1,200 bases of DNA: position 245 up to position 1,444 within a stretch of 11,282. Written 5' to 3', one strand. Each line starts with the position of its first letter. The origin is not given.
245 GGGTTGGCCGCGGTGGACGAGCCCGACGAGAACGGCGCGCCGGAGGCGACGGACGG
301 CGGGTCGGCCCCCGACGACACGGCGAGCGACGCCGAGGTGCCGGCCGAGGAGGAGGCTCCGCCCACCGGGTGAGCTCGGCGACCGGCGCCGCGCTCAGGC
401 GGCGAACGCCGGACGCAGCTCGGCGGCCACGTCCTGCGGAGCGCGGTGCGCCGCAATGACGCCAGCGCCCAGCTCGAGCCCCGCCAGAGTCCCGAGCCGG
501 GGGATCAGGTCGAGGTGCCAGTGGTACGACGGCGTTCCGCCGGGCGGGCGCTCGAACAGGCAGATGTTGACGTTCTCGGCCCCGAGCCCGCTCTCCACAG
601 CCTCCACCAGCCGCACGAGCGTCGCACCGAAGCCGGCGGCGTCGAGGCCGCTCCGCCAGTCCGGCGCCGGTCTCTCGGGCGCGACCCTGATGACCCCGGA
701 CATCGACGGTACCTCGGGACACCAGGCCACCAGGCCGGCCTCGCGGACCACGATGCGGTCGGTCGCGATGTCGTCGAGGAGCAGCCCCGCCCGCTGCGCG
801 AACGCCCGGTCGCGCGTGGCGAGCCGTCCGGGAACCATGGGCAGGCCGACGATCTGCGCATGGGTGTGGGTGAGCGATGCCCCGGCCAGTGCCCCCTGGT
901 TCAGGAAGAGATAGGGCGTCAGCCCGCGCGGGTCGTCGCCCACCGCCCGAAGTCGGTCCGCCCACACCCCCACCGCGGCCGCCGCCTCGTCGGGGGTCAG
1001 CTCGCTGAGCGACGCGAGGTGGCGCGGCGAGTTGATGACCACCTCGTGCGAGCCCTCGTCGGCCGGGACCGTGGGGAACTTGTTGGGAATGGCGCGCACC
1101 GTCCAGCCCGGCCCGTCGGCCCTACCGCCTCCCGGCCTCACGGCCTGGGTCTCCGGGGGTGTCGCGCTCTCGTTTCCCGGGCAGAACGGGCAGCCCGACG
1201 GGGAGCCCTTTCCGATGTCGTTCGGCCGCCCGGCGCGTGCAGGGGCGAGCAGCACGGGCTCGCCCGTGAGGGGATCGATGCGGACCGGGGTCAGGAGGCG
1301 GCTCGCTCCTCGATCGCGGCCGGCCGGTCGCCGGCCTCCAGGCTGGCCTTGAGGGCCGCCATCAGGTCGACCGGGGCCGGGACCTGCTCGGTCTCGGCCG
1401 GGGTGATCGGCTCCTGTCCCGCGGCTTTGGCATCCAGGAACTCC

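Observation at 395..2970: SPFH scaffold - Ku - GalT-like HIT nucleotidyltransferase form a tight co-directional trio; Ku has no adjacent LigD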

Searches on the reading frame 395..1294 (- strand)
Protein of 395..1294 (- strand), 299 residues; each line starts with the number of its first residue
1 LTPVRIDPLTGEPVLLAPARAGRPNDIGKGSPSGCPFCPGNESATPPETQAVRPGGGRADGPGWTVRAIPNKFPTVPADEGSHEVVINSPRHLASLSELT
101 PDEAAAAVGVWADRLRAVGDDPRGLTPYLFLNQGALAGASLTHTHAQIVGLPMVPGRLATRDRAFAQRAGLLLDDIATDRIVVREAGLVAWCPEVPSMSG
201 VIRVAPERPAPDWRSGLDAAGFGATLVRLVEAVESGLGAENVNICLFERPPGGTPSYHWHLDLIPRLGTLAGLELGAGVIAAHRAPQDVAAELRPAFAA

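Call 3: search_protein_families(library=pfam, proteins=[window:395-1255:-], max_evalue=0.01)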
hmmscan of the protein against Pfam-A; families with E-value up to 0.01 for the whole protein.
window:395-1255:- (286 aa): 4 families
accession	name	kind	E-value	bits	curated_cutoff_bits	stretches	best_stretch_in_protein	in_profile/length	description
PF01087.27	GalP_UDP_transf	-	1.8e-09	38.7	22.1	1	63-142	105-184/184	Galactose-1-phosphate uridyl transferase, N-terminal domain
PF19327.4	Ap4A_phos_N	-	0.00044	20.2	23.1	1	116-143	138-165/177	Ap4A phosphorylase N-terminal domain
PF16285.10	DUF4931_N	-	0.0008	20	24.1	1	113-139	96-122/124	Domain of unknown function (DUF4931) N-terminal domain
PF16268.10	DUF4921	-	0.0021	17.5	28.5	0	78-138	187-248/425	Domain of unknown function (DUF4921)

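Call 4: search_protein_families(library=ncbifam, proteins=[window:395-1255:-], max_evalue=0.01)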
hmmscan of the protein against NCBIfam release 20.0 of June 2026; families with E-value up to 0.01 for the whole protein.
window:395-1255:- (286 aa): 3 families
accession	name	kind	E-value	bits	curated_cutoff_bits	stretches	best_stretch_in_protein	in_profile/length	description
NF008724.0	PRK11720.1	equivalog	6.6e-09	35.3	448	1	65-153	101-187/348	UDP-glucose--hexose-1-phosphate uridylyltransferase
TIGR00209.1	galT_1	equivalog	2.7e-05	23.3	102.1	1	67-154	104-189/349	galactose-1-phosphate uridylyltransferase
NF052622.1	ATPAdlTfActino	equivalog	0.0038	16.8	290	0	52-136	60-140/176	ATP adenylyltransferase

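Call 9: find_homologous_proteins(query=window:398-1294:-, max_evalue=0.00001)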
Query window:398-1294:- (299 aa): 553 proteins with E <= 0.00001 among 8000 candidates; the best 120 are listed.
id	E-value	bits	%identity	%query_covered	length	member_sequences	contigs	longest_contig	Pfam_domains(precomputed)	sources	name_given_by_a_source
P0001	3.6e-186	636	100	96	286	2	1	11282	PF01087.28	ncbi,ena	-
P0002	1.2e-149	516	81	96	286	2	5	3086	PF01087.28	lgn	-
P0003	2.0e-105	371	61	89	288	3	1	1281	PF01087.28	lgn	-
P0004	1.8e-104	368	60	95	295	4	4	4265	PF01087.28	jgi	jgi:UDPglucose--hexose-1-phosphate uridylyltransferase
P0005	3.1e-103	364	60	94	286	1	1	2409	PF01087.28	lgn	-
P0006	6.5e-103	363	57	98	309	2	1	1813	PF01087.28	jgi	-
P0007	3.1e-102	360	60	93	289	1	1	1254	PF01087.28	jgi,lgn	jgi:UDPglucose--hexose-1-phosphate uridylyltransferase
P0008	3.7e-101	357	60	93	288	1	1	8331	PF01087.28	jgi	jgi:UDPglucose--hexose-1-phosphate uridylyltransferase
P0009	8.6e-100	352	60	93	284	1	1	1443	PF01087.28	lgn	-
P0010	1.8e-99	351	59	93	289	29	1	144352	PF01087.28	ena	-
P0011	3.4e-99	350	55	99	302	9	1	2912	PF01087.28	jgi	jgi:UDPglucose--hexose-1-phosphate uridylyltransferase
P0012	1.3e-98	348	59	96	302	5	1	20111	PF01087.28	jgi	jgi:UDPglucose--hexose-1-phosphate uridylyltransferase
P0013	1.1e-97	345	58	99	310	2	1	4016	PF01087.28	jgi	jgi:UDPglucose--hexose-1-phosphate uridylyltransferase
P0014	3.2e-97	344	60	94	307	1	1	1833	PF01087.28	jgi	jgi:UDPglucose--hexose-1-phosphate uridylyltransferase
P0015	3.2e-97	344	59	94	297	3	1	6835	PF01087.28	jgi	jgi:UDPglucose--hexose-1-phosphate uridylyltransferase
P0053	4.2e-87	311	59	88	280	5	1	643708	PF01087.28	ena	-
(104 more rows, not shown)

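Call 11: find_related_loci(query=A1, collection=genome_contigs, flank=8000)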
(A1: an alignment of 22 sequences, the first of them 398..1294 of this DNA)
Query A1 (299 aa) in genome_contigs; peptide patterns used: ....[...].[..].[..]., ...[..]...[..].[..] (x = any residue, [..] = any of these).
599 stretches matched a pattern (row limit reached: there are more); 558 encode a relative of the query (tblastn E <= 1e-3); the best 80 are kept; 80 distinct loci.
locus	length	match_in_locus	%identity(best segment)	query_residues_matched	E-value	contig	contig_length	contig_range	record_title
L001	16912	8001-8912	58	1-299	2e-99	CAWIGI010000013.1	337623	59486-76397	MAG: Miltoncostaeaceae bacterium isolate MFD05454.bin.1.194 genome assembly, contig: contig_35992, whole genome shotgun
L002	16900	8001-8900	55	1-296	4e-98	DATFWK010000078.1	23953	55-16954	MAG TPA_asm: Miltoncostaeaceae bacterium isolate SMAG_U9488 k141_8385153, whole genome shotgun sequence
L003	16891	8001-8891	57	1-294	2e-95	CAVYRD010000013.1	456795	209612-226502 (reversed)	MAG: uncultured Thermoleophilia bacterium isolate MFD05942.bin.2.330 genome assembly, contig: contig_4423, whole genome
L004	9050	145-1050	50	1-297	3e-89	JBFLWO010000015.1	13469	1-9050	MAG: Actinomycetota bacterium isolate MAG034 MAG034_15, whole genome shotgun sequence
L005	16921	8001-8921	50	1-294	2e-87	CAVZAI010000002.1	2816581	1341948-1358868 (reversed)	MAG: uncultured Thermoleophilia bacterium isolate MFD02134.bin.1.165 genome assembly, contig: contig_14662, whole genome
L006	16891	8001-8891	50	4-297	2e-79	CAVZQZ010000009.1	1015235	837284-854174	MAG: uncultured Thermoleophilia bacterium isolate MFD05674.bin.2.181 genome assembly, contig: contig_59734, whole genome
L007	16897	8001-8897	46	2-294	1e-75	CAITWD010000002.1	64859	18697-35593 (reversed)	MAG: uncultured actinobacterium isolate Umea2p1_bin-1192 genome assembly, contig: bin-1192:02/41, whole genome shotgun s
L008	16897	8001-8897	59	1-294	4e-94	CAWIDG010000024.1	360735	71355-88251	MAG: Miltoncostaeaceae bacterium isolate MFD00962.bin.2.232 genome assembly, contig: contig_28669, whole genome shotgun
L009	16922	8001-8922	48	1-294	8e-72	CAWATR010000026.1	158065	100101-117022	MAG: uncultured Thermoleophilia bacterium isolate MFD01872.bin.4.195 genome assembly, contig: contig_194145, whole genom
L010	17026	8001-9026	37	4-297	4e-54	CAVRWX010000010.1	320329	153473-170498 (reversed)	MAG: uncultured bacterium isolate MFD06229.bin.1.44 genome assembly, contig: contig_36387, whole genome shotgun sequence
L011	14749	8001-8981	38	4-294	5e-53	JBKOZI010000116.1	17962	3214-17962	MAG: Actinomycetota bacterium isolate GB_HAYS_MAG_00038 GB_HAYS_000000044572, whole genome shotgun sequence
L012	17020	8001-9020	37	4-297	6e-53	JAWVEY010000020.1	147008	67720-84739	MAG: Solirubrobacterales bacterium isolate BP_440 scaffold_5288184, whole genome shotgun sequence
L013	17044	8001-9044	36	4-294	1e-52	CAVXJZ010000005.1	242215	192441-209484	MAG: uncultured Solirubrobacterales bacterium isolate MFD05684.bin.1.340 genome assembly, contig: contig_52650, whole ge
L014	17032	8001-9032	38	4-297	2e-52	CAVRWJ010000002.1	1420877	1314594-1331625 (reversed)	MAG: uncultured bacterium isolate MFD05454.bin.2.78 genome assembly, contig: contig_19755, whole genome shotgun sequence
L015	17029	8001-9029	36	4-297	7e-52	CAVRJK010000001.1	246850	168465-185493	MAG: uncultured bacterium isolate MFD01275.bin.1.283 genome assembly, contig: contig_29556, whole genome shotgun sequenc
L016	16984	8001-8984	35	4-279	2e-51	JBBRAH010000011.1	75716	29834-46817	MAG: Solirubrobacterales bacterium isolate Co_metawrap_2283 Cmw_2283_k141_29091842_length_75716_cov_24.0000, whole genom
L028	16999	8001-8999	37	4-299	2e-49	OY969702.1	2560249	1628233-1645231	MAG: uncultured Solirubrobacterales bacterium isolate MFD02416.bin.c.17 genome assembly, chromosome: 1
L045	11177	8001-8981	33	4-296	2e-48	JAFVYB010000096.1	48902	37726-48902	MAG: Myxococcaceae bacterium isolate RGIG5499 Sheep_Colon.Co__c2444851, whole genome shotgun sequence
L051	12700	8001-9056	35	4-297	5e-48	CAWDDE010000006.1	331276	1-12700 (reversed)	MAG: uncultured Solirubrobacterales bacterium isolate MFD04850.bin.2.252 genome assembly, contig: contig_4754, whole gen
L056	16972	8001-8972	38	1-294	8e-48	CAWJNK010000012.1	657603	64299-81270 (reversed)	MAG: uncultured Solirubrobacteraceae bacterium isolate MFD02840.bin.1.2 genome assembly, contig: contig_58575, whole gen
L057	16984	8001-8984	31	1-294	2e-44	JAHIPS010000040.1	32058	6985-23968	MAG: Candidatus Omnitrophota bacterium isolate KR13_S3.mb.80 KR13_S3.mb.80_k141_167179, whole genome shotgun sequence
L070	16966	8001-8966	37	4-296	3e-47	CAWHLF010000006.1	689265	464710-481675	MAG: uncultured Actinomycetes bacterium isolate MFD02840.bin.2.278 genome assembly, contig: contig_18786, whole genome s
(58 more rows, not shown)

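Call 17: search_protein_families(library=pfam, proteins=[L028:43-915:+, L028:986-2506:+, L028:2503-3411:+, L028:3736-5748:+, L028:6033-6701:+, L028:6720-7178:+, L028:7183-7989:+, L028:7986-9002:+, L028:9303-9929:+, L012:5773-7083:+], max_evalue=0.001)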
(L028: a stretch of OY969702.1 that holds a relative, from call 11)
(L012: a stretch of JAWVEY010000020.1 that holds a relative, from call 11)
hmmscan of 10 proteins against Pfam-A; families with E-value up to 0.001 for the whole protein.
L028:43-915:+ (290 aa): 2 families
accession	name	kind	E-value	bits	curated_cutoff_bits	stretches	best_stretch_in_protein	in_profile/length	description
PF01379.25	Porphobil_deam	-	1e-56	192.2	22.1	1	3-190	1-202/207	Porphobilinogen deaminase, dipyromethane cofactor binding domain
PF03900.20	Porphobil_deamC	-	4.3e-14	53.1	26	1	208-276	3-73/74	Porphobilinogen deaminase, C-terminal domain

L028:986-2506:+ (506 aa): 2 families
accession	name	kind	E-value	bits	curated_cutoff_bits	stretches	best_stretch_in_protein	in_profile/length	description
PF02602.20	HEM4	-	1e-60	205.2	27.5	1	271-499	3-231/231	Uroporphyrinogen-III synthase HemD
PF00590.25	TP_methylase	-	9e-55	186.3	27.8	1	8-219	2-211/212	Tetrapyrrole (Corrin/Porphyrin) Methylases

L028:2503-3411:+ (302 aa): 1 family
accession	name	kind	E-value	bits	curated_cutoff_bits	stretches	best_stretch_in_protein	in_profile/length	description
PF03099.24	BPL_LplA_LipB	-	2e-21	76.7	21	1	36-163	3-129/133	Biotin/lipoate A/B protein ligase family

L028:3736-5748:+ (670 aa): 0 families

L028:6033-6701:+ (222 aa): 4 families
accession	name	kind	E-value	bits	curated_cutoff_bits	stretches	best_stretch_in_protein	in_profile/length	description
PF08534.16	Redoxin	-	1.4e-18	67.6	26.6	1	104-216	24-148/148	Redoxin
PF00578.27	AhpC-TSA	-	1.2e-12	48.3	26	1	101-200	18-123/124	AhpC/TSA family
PF00085.26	Thioredoxin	-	4.2e-10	40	23.5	1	97-158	8-68/103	Thioredoxin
PF13905.12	Thioredoxin_8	-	0.00079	20.2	27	0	110-169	3-66/94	Thioredoxin-like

L028:6720-7178:+ (152 aa): 2 families
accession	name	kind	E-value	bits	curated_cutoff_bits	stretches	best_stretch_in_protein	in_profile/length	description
PF01957.25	NfeD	-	1e-13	51.7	29.1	1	86-141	2-55/57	NfeD-like C-terminal, partner-binding domain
PF24961.1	NfeD_membrane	-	4.6e-07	30.3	26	1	5-69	51-117/119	NfeD integral membrane domain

L028:7183-7989:+ (268 aa): 2 families
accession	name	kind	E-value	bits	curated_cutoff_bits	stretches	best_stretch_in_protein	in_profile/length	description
PF01145.31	Band_7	-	7.8e-39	134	23.6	1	25-194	2-175/176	SPFH domain / Band 7 family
PF13421.11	Band_7_1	-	2.4e-05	24.5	24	1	113-179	140-208/211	SPFH domain-Band 7 family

L028:7986-9002:+ (338 aa): 2 families
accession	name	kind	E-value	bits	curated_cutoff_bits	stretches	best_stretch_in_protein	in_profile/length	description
PF01087.27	GalP_UDP_transf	-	1.3e-13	52.3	22.1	1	4-186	12-184/184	Galactose-1-phosphate uridyl transferase, N-terminal domain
PF16268.10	DUF4921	-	1.8e-12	47.3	28.5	1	141-327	207-388/425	Domain of unknown function (DUF4921)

L028:9303-9929:+ (208 aa): 0 families

L012:5773-7083:+ (436 aa): 3 families
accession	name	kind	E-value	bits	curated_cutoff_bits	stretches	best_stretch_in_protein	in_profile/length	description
PF24961.1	NfeD_membrane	-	1.3e-23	83.8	26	1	238-353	1-116/119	NfeD integral membrane domain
PF25145.1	NfeD1b_N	-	1.2e-18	67.8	40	1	31-191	5-158/189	NfeD1b, N-terminal domain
PF01957.25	NfeD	-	1.4e-16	60.8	29.1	1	370-427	2-57/57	NfeD-like C-terminal, partner-binding domain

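Call 22: find_encoding_contigs(protein=P0002, flank=6000, max_places=5)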
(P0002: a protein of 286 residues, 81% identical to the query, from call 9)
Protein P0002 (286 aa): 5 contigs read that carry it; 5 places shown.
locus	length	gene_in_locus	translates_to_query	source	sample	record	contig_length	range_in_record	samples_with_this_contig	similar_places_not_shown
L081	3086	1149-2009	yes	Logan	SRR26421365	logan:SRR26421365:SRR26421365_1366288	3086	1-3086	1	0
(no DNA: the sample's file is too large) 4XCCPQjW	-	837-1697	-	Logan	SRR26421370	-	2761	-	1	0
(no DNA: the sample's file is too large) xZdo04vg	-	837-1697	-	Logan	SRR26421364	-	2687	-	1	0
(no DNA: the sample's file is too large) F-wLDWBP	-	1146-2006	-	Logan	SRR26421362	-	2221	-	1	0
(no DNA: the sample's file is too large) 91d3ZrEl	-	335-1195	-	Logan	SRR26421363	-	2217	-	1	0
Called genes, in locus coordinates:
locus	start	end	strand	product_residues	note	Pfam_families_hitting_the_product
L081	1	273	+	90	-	?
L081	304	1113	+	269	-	PF02735:Ku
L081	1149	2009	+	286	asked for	PF01087:GalP_UDP_transf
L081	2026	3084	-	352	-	?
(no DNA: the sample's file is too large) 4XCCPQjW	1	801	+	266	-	?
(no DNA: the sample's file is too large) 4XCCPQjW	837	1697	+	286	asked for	PF01087:GalP_UDP_transf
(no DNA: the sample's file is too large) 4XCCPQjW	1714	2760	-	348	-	?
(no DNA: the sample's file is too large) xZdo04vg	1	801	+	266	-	?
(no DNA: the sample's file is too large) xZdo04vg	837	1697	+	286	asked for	PF01087:GalP_UDP_transf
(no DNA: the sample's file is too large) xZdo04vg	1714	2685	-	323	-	?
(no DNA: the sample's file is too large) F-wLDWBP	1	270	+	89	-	?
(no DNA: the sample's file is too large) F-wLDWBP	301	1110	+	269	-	PF02735:Ku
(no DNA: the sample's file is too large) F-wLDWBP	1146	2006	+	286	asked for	PF01087:GalP_UDP_transf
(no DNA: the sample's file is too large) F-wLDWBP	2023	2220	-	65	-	?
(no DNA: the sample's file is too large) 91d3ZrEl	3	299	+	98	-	?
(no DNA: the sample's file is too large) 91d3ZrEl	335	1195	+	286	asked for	PF01087:GalP_UDP_transf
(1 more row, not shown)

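Call 23: find_encoding_contigs(protein=P0010, flank=8000, max_places=2)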
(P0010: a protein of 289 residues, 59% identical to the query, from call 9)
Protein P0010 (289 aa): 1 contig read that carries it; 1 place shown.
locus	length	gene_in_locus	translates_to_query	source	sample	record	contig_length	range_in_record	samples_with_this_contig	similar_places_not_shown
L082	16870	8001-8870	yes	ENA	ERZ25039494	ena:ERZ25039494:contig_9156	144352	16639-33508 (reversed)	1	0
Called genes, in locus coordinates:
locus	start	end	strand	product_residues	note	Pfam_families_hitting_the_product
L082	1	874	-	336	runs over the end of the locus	PF01039:Carboxyl_trans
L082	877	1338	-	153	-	-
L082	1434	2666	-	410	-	PF00109:ketoacyl-synt, PF00108:Thiolase_N (weak), PF02801:Ketoacyl-synt_C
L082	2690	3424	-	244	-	PF00106:adh_short, PF08659:KR, PF13561:adh_short_C2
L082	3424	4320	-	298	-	PF00698:Acyl_transf_1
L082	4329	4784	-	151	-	PF22817:ApeP-like, PF07977:FabA, PF22818:ApeI-like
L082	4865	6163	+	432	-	PF25145:NfeD1b_N, PF24961:NfeD_membrane, PF01957:NfeD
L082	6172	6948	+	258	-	PF01145:Band_7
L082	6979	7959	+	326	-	PF02735:Ku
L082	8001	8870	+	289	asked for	PF01087:GalP_UDP_transf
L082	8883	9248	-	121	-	PF01434:Peptidase_M41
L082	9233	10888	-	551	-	PF06480:FtsH_ext, PF06068:TIP49 (weak), PF00004:AAA, PF13191:AAA_16 (faint)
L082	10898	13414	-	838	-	PF00521:DNA_topoisoIV, PF03989:DNA_gyraseA_C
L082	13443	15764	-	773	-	PF02518:HATPase_c, PF00204:DNA_gyraseB, PF01751:Toprim, PF21249:GyrB_hook (faint), PF00986:DNA_gyraseB_C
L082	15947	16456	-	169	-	PF05258:DciA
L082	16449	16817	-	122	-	PF13304:AAA_21 (weak), PF02463:SMC_N (weak)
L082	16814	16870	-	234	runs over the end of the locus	-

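Call 24: find_encoding_contigs(protein=P0053, flank=8000, max_places=2)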
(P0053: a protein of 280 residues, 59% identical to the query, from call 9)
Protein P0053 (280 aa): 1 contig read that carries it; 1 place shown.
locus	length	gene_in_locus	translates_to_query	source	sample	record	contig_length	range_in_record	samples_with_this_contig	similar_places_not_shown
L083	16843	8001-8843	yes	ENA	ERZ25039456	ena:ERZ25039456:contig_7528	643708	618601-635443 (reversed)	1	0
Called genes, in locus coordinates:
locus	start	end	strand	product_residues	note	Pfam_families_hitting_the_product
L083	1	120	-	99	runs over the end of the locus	-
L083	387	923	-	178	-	PF02801:Ketoacyl-synt_C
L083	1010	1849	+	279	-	-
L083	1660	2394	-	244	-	PF00106:adh_short, PF08659:KR, PF13561:adh_short_C2, PF23441:SDR (weak)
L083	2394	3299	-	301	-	PF00698:Acyl_transf_1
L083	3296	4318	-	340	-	PF00108:Thiolase_N, PF08545:ACP_syn_III, PF08541:ACP_syn_III_C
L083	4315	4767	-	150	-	PF22817:ApeP-like, PF07977:FabA, PF22818:ApeI-like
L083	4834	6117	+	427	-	PF24961:NfeD_membrane, PF01957:NfeD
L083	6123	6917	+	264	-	PF01145:Band_7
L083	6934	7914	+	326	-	PF02735:Ku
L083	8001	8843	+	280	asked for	PF01087:GalP_UDP_transf (weak)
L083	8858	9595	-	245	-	PF17862:AAA_lid_3, PF01434:Peptidase_M41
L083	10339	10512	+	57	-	-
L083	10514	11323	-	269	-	PF03989:DNA_gyraseA_C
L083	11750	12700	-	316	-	PF00521:DNA_topoisoIV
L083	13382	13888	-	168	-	PF00986:DNA_gyraseB_C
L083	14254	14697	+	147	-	-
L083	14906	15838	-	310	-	PF02518:HATPase_c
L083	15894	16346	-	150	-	PF05258:DciA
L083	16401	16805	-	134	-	PF13304:AAA_21 (weak), PF02463:SMC_N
